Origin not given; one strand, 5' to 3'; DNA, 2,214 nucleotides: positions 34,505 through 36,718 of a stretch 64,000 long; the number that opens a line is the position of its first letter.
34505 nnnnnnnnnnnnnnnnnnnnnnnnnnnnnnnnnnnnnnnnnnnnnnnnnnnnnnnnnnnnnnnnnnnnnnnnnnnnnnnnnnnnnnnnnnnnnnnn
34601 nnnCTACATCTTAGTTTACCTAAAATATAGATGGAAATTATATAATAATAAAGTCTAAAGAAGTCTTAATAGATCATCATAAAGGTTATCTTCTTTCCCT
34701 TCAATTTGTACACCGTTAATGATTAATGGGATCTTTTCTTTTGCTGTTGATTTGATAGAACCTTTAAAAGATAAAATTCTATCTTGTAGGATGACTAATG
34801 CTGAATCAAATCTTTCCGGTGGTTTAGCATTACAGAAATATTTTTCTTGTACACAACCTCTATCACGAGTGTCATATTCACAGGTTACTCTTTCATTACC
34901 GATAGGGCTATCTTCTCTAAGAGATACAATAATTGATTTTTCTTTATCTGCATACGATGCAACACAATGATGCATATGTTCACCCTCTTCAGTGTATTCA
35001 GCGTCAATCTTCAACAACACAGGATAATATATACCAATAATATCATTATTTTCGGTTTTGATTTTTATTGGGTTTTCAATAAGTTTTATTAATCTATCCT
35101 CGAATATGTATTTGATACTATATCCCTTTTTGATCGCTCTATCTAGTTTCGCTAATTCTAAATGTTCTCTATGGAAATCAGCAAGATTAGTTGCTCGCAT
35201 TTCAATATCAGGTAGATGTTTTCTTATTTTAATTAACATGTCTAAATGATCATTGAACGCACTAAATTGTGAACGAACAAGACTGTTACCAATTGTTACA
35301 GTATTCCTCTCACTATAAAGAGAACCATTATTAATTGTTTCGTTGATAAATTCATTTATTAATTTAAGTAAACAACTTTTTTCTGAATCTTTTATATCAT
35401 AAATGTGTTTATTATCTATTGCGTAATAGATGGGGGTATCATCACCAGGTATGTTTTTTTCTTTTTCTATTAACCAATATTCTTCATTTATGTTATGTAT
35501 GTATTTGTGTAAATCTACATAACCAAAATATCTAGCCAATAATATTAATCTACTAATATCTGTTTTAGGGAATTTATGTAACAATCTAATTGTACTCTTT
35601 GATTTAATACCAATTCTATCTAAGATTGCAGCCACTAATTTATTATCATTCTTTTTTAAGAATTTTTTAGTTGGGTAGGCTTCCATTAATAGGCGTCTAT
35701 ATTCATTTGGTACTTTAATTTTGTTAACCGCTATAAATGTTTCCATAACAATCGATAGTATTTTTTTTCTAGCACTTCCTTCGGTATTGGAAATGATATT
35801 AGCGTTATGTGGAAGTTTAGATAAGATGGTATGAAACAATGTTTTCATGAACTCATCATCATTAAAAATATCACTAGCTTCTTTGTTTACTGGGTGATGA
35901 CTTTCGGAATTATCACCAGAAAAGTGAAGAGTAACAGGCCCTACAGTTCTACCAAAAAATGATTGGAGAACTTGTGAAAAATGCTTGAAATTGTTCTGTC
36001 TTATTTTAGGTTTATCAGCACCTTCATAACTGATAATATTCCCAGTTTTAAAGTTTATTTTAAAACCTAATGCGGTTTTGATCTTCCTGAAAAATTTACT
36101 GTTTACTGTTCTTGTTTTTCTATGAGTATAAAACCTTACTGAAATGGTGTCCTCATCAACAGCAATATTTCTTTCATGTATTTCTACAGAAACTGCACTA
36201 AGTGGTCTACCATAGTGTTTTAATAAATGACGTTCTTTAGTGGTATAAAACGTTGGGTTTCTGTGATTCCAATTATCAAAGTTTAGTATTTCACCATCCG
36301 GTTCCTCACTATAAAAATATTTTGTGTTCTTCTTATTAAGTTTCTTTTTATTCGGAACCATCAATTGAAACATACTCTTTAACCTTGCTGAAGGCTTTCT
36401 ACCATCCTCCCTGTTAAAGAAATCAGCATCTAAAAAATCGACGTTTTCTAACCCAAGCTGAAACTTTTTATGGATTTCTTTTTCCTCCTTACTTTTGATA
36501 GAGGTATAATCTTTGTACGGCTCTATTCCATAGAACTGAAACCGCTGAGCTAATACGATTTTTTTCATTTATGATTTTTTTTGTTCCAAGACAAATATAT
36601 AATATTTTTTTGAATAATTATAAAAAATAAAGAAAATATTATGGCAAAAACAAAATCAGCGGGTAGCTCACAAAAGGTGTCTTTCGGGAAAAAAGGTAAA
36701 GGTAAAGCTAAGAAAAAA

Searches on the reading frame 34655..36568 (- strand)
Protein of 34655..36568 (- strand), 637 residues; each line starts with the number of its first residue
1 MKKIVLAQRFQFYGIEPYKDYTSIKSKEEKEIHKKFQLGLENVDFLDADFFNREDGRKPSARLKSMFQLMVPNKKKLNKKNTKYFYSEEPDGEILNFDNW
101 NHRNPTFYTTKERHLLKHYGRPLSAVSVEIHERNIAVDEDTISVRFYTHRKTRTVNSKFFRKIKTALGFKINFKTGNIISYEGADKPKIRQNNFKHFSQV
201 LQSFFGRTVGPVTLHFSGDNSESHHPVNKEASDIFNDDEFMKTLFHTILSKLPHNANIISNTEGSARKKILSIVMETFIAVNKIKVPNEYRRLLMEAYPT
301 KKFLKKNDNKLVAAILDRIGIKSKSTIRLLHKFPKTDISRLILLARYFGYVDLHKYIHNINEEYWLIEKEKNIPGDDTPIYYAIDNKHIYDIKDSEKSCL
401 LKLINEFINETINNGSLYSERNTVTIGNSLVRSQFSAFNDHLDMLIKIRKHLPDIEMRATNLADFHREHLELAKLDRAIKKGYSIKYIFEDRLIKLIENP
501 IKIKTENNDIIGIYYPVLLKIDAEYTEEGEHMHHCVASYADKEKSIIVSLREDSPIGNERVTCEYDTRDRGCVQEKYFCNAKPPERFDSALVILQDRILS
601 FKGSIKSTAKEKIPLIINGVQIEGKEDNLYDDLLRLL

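Call 9: search_protein_families(library=phrogs, proteins=[window:34655-36568:-], max_evalue=0.00001)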
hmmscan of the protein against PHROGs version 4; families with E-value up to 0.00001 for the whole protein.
window:34655-36568:- (637 aa): 1 family
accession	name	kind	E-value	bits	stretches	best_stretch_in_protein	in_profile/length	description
phrog_3169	-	unknown function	2.8e-06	27.6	1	523-590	390-458/474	-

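Call 29: search_protein_families(library=pfam, proteins=[window:34655-36568:-], max_evalue=0.001)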
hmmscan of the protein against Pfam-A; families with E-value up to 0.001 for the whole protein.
window:34655-36568:- (637 aa): 1 family
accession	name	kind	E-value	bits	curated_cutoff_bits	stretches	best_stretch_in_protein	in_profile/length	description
PF14284.11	PcfJ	-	1.1e-11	45.1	25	1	438-585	2-141/147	PcfJ-like protein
